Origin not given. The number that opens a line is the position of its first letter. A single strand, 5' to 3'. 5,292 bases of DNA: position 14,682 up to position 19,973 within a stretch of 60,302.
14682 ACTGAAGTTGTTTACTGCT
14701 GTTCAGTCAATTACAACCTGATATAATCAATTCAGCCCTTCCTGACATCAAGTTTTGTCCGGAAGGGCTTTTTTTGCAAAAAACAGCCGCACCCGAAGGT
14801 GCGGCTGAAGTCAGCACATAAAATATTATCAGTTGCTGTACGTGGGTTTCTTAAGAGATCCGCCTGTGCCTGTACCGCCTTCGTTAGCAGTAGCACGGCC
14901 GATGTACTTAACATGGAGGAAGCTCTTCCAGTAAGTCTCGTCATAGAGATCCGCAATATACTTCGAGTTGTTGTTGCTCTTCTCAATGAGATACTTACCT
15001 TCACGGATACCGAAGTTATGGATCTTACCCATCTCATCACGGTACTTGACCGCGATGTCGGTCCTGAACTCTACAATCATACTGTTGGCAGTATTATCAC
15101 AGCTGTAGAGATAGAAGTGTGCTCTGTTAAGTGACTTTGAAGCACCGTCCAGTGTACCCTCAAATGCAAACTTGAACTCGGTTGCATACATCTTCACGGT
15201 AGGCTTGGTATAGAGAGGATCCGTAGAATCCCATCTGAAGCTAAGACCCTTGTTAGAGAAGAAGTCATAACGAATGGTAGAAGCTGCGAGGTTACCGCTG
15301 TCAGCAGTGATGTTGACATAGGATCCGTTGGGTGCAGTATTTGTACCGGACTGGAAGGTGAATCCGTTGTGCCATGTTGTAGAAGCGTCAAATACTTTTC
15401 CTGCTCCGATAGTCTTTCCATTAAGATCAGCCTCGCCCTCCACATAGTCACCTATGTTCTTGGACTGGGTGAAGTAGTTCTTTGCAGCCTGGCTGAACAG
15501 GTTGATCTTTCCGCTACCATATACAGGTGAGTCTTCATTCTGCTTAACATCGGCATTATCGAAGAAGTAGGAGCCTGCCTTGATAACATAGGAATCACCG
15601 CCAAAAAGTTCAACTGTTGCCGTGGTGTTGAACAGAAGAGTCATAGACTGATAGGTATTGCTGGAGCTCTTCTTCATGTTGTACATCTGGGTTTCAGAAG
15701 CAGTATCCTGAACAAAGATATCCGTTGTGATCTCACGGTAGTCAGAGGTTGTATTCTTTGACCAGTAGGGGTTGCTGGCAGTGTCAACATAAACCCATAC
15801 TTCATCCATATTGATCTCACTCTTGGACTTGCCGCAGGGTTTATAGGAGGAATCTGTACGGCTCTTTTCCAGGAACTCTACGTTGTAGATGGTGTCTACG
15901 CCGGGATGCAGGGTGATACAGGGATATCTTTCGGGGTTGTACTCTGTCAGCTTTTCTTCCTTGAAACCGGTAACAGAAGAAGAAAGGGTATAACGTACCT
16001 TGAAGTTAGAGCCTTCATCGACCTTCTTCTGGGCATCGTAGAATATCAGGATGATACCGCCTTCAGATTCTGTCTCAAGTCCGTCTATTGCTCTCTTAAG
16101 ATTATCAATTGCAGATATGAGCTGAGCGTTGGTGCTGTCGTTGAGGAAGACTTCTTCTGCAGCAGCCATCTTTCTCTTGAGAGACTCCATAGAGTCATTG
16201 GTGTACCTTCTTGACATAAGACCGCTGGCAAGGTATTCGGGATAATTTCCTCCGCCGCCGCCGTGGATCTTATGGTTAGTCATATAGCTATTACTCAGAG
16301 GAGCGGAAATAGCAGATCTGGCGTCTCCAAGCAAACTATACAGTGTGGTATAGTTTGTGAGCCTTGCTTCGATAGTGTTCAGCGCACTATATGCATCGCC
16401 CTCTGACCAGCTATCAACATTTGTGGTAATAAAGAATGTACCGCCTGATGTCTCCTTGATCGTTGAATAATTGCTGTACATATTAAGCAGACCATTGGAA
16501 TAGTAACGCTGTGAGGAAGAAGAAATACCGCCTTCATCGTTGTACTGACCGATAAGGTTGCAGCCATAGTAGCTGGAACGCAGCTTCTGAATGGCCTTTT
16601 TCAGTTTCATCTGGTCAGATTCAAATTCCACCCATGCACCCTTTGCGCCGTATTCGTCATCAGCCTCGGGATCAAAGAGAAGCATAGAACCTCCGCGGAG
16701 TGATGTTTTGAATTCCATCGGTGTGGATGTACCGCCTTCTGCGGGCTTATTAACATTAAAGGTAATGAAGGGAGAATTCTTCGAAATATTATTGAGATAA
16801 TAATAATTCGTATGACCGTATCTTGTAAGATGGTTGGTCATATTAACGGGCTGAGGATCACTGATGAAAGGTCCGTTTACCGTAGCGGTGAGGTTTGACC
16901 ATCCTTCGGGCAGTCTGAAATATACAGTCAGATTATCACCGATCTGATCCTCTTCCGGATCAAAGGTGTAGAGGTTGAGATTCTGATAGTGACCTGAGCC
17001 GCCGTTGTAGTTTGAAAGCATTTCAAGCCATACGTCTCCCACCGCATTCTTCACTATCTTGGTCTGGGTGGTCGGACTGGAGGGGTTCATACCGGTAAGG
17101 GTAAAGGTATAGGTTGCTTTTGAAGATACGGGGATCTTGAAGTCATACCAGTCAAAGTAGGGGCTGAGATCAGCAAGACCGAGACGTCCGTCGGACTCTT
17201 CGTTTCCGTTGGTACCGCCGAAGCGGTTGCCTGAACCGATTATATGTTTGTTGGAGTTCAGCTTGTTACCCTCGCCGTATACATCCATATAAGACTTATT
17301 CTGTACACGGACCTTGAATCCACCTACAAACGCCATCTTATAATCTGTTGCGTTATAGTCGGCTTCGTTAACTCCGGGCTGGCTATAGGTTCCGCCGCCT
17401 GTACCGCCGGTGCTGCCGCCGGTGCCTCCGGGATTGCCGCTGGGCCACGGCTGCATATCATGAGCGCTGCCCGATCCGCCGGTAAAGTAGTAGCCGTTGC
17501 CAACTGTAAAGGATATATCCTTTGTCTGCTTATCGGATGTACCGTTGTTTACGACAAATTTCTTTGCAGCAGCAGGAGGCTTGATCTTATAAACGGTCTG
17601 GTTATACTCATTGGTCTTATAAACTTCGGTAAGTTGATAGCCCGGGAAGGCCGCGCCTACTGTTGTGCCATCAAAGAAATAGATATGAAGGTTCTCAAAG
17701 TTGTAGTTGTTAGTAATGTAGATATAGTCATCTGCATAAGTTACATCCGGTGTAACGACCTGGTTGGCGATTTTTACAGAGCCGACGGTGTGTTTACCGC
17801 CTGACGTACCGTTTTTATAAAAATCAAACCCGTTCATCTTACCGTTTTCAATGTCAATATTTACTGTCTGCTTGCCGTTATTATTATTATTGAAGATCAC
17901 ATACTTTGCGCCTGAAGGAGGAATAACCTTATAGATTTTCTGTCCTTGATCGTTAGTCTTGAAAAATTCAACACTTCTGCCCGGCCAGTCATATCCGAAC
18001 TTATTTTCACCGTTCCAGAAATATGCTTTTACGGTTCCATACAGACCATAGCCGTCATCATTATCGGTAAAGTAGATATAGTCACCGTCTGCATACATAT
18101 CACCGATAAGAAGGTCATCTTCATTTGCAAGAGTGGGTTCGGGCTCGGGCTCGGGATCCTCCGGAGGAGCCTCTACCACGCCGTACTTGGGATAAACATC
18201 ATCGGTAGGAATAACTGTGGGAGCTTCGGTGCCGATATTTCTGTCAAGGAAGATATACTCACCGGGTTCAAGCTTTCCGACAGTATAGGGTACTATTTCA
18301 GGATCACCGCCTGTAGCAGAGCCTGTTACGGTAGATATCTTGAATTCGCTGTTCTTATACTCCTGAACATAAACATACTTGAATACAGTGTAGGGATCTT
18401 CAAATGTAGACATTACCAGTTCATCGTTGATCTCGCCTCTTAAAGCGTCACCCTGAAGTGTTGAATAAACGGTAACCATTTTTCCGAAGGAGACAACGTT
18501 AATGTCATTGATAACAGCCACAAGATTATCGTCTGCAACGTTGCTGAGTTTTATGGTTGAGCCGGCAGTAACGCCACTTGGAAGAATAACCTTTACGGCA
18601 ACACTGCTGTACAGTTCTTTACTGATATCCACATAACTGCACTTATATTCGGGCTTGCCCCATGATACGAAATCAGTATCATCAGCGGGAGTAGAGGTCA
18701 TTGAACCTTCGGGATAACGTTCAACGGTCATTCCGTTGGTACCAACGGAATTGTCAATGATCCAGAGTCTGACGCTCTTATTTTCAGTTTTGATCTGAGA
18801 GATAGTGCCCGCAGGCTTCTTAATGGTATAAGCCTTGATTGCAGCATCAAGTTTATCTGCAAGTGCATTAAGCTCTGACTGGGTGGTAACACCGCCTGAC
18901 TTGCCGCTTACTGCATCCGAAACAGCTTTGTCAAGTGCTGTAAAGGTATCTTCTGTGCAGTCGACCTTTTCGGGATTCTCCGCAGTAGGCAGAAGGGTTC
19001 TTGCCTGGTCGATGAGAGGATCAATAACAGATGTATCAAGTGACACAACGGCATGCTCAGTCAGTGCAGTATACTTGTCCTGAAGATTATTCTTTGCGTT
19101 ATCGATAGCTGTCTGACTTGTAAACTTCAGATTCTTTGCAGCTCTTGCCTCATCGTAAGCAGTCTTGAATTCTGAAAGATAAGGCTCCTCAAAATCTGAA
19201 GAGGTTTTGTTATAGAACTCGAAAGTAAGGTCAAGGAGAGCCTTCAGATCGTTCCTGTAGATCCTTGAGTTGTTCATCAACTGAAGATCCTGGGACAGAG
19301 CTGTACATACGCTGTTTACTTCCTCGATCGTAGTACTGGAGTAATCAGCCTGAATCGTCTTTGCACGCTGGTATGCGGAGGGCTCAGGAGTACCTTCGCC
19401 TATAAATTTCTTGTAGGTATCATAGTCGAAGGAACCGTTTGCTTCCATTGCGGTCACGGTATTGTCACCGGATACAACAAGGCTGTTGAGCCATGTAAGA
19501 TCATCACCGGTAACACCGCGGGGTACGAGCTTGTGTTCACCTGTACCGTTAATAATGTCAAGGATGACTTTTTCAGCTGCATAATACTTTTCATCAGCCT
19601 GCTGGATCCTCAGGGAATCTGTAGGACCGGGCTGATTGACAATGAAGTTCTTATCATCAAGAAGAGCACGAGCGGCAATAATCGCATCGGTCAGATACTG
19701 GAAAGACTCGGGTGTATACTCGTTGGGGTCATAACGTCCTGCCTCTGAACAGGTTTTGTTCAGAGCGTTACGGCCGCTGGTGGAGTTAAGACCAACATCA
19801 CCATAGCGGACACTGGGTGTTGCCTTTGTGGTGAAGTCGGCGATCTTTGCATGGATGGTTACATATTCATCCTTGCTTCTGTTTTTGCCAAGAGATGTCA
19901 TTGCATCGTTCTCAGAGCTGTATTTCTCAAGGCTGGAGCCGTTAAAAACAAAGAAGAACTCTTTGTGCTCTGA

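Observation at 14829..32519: Complete retractile type IV pilus locus in four transcription units, ending in a giant pilin-like adhesin gene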

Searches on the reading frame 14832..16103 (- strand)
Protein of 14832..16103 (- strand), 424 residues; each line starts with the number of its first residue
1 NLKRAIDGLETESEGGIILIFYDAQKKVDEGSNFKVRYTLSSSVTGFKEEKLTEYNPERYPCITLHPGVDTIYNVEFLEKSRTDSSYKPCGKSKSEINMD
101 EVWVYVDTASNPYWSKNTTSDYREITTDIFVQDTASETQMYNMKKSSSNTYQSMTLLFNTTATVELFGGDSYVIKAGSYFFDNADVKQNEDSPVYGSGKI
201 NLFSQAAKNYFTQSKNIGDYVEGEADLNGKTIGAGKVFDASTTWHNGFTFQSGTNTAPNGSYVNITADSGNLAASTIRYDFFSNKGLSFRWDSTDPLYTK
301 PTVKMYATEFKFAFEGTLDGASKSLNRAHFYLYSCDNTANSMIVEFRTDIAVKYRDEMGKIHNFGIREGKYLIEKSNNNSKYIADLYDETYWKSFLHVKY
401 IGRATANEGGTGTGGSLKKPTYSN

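Call 58: search_protein_families(library=pfam, proteins=[window:14832-16103:-], max_evalue=1)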
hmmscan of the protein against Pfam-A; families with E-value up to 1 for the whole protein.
window:14832-16103:- (424 aa): 1 family
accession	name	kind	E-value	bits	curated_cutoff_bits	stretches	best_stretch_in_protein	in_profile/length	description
PF08360.16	TetR_C_5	-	0.01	16.5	21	1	290-385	8-97/131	QacR-like protein, C-terminal region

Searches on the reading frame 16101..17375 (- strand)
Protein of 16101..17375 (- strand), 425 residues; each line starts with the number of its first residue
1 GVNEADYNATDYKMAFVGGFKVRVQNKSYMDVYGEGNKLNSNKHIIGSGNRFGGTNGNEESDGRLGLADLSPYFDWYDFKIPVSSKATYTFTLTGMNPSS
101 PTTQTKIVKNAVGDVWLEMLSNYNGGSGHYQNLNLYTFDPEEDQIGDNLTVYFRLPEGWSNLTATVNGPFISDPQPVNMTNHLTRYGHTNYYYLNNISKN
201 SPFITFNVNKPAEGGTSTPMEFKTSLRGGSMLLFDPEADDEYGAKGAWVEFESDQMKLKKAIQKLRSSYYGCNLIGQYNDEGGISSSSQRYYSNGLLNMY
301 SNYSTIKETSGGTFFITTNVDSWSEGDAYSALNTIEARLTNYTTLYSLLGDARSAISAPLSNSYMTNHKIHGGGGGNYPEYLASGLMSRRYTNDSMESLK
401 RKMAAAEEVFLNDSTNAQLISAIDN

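Call 58: search_protein_families(library=pfam, proteins=[window:16101-17375:-], max_evalue=1)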
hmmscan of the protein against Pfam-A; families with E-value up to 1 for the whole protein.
window:16101-17375:- (425 aa): 1 family
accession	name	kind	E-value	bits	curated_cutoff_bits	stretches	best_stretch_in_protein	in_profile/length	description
PF16807.11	Phage_tail_terminator_4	-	0.22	11.9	27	1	100-172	48-114/142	Putative tail termination protein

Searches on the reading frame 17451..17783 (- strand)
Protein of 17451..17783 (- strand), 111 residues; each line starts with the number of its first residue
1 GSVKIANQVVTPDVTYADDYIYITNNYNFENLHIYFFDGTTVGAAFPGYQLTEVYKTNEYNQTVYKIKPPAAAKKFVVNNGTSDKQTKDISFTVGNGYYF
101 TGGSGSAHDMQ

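Call 58: search_protein_families(library=pfam, proteins=[window:17451-17783:-], max_evalue=1)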
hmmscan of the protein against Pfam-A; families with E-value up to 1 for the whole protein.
window:17451-17783:- (111 aa): 1 family
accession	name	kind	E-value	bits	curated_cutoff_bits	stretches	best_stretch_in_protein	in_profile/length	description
PF16738.10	CBM26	-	5.2e-05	23.7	28.1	1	21-91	1-69/70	Starch-binding module 26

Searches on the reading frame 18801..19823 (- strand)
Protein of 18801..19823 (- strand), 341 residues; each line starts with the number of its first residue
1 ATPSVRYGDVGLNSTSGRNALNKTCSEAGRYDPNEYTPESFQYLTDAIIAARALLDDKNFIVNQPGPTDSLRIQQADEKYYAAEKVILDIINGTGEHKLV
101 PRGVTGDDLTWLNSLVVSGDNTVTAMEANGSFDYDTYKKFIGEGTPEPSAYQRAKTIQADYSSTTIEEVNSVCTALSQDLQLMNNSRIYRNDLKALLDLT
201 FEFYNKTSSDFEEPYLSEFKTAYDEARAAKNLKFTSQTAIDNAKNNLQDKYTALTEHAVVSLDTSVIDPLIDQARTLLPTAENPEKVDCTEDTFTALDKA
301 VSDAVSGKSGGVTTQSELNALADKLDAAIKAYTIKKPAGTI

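Call 58: search_protein_families(library=pfam, proteins=[window:18801-19823:-], max_evalue=1)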
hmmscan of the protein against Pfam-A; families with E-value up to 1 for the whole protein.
window:18801-19823:- (341 aa): 3 families
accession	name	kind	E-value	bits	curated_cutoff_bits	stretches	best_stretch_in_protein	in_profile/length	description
PF07554.19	FIVAR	-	0.00025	22.1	29.2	2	271-331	9-69/71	FIVAR domain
PF25528.1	DUF7917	-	0.013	15.9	27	1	263-330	2-65/68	Domain of unknown function (DUF7917)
PF02203.21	TarH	-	0.077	13.3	25.2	1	217-281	31-97/177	Tar ligand binding domain homologue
